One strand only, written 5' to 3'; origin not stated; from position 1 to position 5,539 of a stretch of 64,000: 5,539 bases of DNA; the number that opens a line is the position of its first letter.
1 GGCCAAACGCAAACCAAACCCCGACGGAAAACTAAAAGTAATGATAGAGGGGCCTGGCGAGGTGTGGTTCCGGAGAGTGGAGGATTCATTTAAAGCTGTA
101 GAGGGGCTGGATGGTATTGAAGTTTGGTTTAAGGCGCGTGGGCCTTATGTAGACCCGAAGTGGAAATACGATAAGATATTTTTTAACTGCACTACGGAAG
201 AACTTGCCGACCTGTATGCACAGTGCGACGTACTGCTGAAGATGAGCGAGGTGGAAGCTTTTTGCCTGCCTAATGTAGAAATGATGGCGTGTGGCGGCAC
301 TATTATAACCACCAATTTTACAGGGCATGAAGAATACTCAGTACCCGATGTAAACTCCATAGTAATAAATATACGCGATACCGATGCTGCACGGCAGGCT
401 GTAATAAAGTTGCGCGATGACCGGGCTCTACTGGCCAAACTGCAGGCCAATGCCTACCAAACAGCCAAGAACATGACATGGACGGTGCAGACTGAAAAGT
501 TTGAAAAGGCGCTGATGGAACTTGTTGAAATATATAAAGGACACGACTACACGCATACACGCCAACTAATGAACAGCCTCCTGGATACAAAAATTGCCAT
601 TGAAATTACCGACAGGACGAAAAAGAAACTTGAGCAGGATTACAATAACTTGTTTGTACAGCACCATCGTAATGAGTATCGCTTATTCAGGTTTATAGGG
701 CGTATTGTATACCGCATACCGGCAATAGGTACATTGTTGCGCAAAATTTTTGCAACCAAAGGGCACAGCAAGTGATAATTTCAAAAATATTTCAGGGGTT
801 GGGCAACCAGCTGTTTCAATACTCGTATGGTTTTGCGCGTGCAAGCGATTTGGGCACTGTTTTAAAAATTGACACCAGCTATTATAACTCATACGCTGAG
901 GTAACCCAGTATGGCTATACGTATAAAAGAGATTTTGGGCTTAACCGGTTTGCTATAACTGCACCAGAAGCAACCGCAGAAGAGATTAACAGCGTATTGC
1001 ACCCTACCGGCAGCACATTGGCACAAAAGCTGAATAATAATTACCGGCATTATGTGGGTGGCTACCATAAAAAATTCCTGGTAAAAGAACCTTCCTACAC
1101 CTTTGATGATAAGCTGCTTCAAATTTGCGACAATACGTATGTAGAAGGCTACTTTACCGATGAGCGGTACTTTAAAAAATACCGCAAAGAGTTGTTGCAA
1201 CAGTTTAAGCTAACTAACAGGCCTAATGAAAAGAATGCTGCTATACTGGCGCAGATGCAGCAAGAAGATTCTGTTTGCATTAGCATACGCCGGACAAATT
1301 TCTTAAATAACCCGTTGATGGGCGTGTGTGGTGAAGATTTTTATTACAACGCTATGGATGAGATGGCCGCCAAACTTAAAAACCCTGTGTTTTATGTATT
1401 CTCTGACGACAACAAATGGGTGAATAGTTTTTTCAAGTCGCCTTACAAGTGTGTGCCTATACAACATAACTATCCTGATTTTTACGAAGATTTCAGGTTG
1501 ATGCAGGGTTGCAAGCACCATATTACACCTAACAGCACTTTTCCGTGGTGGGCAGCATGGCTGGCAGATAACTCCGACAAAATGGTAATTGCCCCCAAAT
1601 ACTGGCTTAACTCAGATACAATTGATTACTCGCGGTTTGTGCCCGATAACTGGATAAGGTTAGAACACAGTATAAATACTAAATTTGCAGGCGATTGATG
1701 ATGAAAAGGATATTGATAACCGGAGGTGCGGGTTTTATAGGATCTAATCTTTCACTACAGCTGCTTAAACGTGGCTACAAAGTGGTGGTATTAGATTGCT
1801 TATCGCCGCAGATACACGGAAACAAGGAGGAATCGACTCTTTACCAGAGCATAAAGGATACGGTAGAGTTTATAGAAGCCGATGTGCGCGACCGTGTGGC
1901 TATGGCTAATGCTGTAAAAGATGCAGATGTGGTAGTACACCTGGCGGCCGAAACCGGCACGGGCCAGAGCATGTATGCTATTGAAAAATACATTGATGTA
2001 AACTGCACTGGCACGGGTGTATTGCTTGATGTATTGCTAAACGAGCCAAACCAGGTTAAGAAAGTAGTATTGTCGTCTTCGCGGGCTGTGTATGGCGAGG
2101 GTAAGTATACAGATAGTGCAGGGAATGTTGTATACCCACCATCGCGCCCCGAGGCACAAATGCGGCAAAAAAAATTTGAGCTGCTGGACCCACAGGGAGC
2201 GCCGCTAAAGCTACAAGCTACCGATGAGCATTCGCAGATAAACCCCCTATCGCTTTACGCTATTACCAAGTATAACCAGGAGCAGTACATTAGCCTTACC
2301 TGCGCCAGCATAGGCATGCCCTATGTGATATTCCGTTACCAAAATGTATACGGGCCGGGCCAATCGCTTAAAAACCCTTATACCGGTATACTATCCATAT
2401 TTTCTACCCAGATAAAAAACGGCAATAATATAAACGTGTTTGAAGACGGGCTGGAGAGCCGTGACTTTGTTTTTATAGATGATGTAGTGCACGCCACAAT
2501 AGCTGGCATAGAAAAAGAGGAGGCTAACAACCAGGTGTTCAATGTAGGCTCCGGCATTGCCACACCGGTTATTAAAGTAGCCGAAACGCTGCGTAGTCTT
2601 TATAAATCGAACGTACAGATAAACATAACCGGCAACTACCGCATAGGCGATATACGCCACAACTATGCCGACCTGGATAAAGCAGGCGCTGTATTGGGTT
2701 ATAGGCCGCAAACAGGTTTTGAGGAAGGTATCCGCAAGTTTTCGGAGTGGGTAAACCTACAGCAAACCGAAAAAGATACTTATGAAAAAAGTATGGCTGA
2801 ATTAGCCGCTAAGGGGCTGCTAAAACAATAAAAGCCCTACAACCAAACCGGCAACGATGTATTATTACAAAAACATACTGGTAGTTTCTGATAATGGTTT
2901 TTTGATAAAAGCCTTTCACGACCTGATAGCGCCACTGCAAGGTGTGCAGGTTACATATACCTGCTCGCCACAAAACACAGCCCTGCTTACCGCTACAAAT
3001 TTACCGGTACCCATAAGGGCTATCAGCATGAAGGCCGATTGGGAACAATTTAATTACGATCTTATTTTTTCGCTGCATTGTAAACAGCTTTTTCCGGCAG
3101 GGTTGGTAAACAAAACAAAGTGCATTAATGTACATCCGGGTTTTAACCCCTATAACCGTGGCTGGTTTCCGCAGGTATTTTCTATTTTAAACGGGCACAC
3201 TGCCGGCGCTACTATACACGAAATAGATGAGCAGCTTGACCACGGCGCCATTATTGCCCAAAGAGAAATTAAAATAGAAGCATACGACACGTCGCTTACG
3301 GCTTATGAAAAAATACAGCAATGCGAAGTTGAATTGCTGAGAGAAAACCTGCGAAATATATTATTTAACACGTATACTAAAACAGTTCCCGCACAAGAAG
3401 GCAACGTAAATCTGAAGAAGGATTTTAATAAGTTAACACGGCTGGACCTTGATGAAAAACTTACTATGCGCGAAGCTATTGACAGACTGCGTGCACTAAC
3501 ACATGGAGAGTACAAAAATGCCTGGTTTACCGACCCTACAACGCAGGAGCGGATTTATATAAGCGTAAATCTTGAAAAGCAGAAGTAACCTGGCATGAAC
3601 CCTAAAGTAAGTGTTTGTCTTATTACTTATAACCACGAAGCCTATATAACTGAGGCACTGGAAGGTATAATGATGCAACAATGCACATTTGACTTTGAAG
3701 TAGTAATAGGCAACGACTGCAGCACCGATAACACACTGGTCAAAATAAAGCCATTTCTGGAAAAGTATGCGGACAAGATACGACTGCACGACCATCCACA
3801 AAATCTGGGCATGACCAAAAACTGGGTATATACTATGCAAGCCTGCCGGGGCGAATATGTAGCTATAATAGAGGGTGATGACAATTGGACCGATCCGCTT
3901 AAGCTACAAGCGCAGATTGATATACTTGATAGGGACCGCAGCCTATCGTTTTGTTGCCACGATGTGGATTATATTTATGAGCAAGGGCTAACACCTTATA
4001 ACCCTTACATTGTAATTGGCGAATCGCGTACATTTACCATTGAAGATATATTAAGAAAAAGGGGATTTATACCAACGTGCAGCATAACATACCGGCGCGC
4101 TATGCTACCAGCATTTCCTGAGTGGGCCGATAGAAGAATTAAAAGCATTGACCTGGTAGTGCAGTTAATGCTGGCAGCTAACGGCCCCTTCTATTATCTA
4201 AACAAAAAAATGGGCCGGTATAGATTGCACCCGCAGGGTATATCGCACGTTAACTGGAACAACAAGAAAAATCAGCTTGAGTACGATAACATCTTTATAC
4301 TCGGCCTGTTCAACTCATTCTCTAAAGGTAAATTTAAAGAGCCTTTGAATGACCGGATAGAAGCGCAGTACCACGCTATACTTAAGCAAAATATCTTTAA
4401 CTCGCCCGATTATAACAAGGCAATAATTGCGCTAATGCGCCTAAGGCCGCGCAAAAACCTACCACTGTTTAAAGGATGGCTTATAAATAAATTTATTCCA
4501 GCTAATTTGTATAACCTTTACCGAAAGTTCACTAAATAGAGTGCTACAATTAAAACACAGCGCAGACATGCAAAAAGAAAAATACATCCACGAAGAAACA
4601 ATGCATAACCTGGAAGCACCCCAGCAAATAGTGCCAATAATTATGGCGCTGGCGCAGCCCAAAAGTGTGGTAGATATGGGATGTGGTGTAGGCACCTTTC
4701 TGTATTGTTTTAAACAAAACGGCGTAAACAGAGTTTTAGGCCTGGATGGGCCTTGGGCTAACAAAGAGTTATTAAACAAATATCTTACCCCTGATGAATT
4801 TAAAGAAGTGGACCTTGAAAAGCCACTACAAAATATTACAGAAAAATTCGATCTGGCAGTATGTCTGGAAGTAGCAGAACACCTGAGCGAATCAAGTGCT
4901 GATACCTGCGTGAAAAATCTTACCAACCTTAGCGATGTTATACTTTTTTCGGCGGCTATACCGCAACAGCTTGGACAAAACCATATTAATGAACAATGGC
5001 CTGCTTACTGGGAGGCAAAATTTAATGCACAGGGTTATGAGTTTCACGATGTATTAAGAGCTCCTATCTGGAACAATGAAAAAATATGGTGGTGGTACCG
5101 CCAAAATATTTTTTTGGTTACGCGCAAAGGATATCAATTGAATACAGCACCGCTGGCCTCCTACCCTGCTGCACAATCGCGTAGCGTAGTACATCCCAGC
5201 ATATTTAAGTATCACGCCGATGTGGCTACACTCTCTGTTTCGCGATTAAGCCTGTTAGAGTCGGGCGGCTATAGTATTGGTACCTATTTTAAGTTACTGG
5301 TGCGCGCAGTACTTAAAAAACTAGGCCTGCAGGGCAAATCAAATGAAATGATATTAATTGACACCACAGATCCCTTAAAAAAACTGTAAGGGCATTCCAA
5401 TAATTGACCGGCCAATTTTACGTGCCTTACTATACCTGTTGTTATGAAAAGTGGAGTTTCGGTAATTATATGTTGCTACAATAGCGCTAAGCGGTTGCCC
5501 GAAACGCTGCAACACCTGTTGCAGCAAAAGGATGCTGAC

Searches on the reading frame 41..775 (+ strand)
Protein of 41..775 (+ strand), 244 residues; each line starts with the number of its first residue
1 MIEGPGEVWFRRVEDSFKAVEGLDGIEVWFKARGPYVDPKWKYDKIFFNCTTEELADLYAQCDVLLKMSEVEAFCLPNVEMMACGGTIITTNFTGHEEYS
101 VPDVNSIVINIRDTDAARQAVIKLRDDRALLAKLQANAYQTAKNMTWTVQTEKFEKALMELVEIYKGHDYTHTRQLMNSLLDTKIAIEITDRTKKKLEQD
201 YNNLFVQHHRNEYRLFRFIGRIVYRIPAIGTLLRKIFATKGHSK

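Call 9: search_protein_families(library=pfam, proteins=[window:41-775:+])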
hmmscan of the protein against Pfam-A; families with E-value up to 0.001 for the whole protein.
window:41-775:+ (244 aa): 3 families
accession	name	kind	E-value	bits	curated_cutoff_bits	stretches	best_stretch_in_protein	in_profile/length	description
PF00534.26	Glycos_transf_1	-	4.2e-14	52.9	26.4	1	47-140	78-171/172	Glycosyl transferases group 1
PF13692.12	Glyco_trans_1_4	-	1.6e-09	38.6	27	1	44-127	59-142/142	Glycosyl transferases group 1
PF13524.12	Glyco_trans_1_2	-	9.1e-06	26.1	25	1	33-144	20-132/144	Glycosyl transferase-like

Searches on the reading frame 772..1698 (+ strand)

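Call 9: search_protein_families(library=pfam, proteins=[window:772-1698:+])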
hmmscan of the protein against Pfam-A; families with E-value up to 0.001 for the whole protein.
window:772-1698:+ (308 aa): 1 family
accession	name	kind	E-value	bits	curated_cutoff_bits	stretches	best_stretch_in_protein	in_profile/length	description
PF01531.22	Glyco_transf_11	-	9.9e-25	87.8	23.9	1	115-295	115-295/298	Glycosyl transferase family 11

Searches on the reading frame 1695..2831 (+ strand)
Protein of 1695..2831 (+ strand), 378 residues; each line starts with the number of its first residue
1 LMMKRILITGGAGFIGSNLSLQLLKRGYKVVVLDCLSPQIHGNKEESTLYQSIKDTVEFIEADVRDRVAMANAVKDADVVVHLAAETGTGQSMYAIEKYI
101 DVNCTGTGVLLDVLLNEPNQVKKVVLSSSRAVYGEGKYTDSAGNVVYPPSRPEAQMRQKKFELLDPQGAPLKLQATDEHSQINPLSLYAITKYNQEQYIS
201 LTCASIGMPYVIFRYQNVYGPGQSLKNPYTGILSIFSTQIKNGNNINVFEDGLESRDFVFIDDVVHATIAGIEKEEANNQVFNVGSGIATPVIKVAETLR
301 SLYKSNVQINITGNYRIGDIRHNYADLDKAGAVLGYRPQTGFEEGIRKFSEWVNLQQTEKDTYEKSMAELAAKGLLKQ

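Call 9: search_protein_families(library=pfam, proteins=[window:1695-2831:+])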
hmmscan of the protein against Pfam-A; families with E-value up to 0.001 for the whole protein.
window:1695-2831:+ (378 aa): 11 families
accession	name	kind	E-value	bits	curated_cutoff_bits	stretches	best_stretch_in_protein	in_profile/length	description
PF01370.27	Epimerase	-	5.3e-50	170.5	20.9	2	6-139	1-125/240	NAD dependent epimerase/dehydratase family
PF16363.11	GDP_Man_Dehyd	-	3.3e-42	145.6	27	2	7-139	1-139/332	GDP-mannose 4,6 dehydratase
PF01073.25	3Beta_HSD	-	4.5e-19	69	22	1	7-140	1-127/280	3-beta hydroxysteroid dehydrogenase/isomerase family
PF02719.21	Polysacc_synt_2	-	6.1e-17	62.2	20.2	2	6-132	1-132/293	Polysaccharide biosynthesis protein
PF07993.18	NAD_binding_4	-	7.9e-13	48.6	20.1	1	8-264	1-254/258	Male sterility protein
PF04321.23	RmlD_sub_bind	-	4e-11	43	27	1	5-110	2-85/287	RmlD substrate binding domain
PF00106.31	adh_short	-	8.7e-08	32.3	26.6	1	4-114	1-119/195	short chain dehydrogenase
PF05368.20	NmrA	-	6.1e-07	29.8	27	1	3-85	2-78/298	NmrA-like family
PF08659.16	KR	-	1e-06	29.3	22.6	1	6-135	3-143/180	KR domain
PF13460.12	NAD_binding_10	-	2.2e-05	24.9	27.2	1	10-135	1-104/184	NAD(P)H-binding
PF00056.29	Ldh_1_N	-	0.00067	20.2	27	0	5-85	2-78/141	lactate/malate dehydrogenase, NAD binding domain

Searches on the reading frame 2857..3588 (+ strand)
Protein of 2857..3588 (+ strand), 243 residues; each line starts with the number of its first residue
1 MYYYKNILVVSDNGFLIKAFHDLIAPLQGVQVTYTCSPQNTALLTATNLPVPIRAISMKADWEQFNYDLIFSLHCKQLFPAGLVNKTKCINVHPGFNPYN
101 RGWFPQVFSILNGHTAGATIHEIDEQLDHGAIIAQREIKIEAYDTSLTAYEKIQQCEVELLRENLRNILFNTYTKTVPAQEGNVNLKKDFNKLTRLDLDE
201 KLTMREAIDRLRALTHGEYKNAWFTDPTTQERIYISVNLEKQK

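Call 9: search_protein_families(library=pfam, proteins=[window:2857-3588:+])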
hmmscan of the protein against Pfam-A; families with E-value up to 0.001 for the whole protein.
window:2857-3588:+ (243 aa): 2 families
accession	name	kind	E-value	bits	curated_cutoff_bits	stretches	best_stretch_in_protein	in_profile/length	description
PF18216.6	N_formyltrans_C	-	4.2e-20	71.6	25.8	1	189-241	1-52/52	N-formyltransferase dimerization C-terminal domain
PF00551.24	Formyl_trans_N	-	4e-17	63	26.1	1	58-163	71-179/181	Formyl transferase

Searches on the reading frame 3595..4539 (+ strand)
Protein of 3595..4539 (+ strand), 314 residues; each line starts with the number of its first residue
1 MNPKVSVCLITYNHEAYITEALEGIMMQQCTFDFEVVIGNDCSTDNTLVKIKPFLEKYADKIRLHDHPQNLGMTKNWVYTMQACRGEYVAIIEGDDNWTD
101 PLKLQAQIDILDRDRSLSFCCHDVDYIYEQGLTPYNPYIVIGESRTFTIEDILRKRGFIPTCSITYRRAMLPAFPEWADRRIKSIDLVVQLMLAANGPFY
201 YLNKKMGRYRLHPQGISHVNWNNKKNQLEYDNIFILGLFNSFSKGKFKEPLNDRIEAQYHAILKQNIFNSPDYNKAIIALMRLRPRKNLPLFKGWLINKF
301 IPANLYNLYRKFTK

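Call 9: search_protein_families(library=pfam, proteins=[window:3595-4539:+])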
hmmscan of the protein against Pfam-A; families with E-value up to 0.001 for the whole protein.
window:3595-4539:+ (314 aa): 3 families
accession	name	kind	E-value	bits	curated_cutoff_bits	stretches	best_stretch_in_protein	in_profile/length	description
PF00535.33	Glycos_transf_2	-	1e-20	74.8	23.3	1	6-146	1-136/168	Glycosyl transferase family 2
PF13641.12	Glyco_tranf_2_3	-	2.8e-05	24.7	27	1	3-111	1-111/230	Glycosyltransferase like family 2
PF10111.15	Glyco_tranf_2_2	-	6.5e-05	23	27.3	1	7-109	4-104/276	Glycosyltransferase like family 2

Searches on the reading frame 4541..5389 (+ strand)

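Call 9: search_protein_families(library=pfam, proteins=[window:4541-5389:+])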
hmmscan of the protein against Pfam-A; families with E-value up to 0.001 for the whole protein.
window:4541-5389:+ (282 aa): 4 families
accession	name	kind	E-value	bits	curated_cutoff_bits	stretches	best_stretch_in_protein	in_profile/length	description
PF13489.12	Methyltransf_23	-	2.7e-08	34.2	27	1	37-117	20-96/164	Methyltransferase domain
PF08241.18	Methyltransf_11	-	1.7e-06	29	21.2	1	44-120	1-76/95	Methyltransferase domain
PF13649.12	Methyltransf_25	-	3.1e-06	28.2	27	1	43-128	1-90/97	Methyltransferase domain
PF08242.18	Methyltransf_12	-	0.00058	21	30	0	44-128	1-89/98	Methyltransferase domain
